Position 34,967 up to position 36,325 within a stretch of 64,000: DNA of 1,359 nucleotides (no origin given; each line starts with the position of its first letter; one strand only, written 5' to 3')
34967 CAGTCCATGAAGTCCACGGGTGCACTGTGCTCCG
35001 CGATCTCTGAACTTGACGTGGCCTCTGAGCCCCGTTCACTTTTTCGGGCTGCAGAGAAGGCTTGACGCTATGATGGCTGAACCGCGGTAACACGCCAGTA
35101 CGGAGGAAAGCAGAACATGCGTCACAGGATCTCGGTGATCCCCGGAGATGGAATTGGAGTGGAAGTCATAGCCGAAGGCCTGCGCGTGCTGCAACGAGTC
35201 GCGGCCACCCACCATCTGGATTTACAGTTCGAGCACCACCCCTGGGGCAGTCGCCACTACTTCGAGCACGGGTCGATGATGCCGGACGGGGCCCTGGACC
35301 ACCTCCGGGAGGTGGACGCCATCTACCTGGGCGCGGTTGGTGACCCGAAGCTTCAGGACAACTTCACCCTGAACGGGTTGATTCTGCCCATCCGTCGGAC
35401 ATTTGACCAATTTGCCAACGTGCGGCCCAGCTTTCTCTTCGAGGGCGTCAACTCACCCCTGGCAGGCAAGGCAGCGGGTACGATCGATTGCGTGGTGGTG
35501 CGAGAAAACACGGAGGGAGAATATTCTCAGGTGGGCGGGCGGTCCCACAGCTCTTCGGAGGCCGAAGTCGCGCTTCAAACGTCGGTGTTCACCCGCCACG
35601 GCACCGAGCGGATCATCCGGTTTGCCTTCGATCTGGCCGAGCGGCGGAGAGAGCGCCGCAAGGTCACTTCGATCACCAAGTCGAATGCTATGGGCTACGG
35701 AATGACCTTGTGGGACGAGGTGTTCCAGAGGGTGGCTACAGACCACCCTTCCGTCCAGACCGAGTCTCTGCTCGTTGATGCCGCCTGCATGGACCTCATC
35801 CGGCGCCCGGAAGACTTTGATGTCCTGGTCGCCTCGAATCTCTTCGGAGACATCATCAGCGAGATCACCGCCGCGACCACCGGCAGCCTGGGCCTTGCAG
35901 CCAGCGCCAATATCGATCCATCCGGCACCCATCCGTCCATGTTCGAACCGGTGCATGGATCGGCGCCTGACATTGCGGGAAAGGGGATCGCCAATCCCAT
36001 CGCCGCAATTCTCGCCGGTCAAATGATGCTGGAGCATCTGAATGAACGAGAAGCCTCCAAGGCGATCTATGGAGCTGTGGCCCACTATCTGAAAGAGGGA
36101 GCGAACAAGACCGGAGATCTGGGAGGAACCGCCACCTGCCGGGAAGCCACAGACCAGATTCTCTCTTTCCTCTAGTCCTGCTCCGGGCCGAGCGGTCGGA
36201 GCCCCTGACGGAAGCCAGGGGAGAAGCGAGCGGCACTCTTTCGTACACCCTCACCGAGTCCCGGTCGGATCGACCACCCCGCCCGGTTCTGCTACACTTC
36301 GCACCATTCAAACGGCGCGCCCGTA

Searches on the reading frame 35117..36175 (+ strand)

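Call 6: search_protein_families(library=pfam, proteins=[window:35117-36175:+], max_evalue=0.01)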
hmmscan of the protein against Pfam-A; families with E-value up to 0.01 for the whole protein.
window:35117-36175:+ (352 aa): 1 family
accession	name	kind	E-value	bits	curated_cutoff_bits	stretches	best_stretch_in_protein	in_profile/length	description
PF00180.25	Iso_dh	-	1.7e-98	330.5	27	1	5-348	2-348/348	Isocitrate/isopropylmalate dehydrogenase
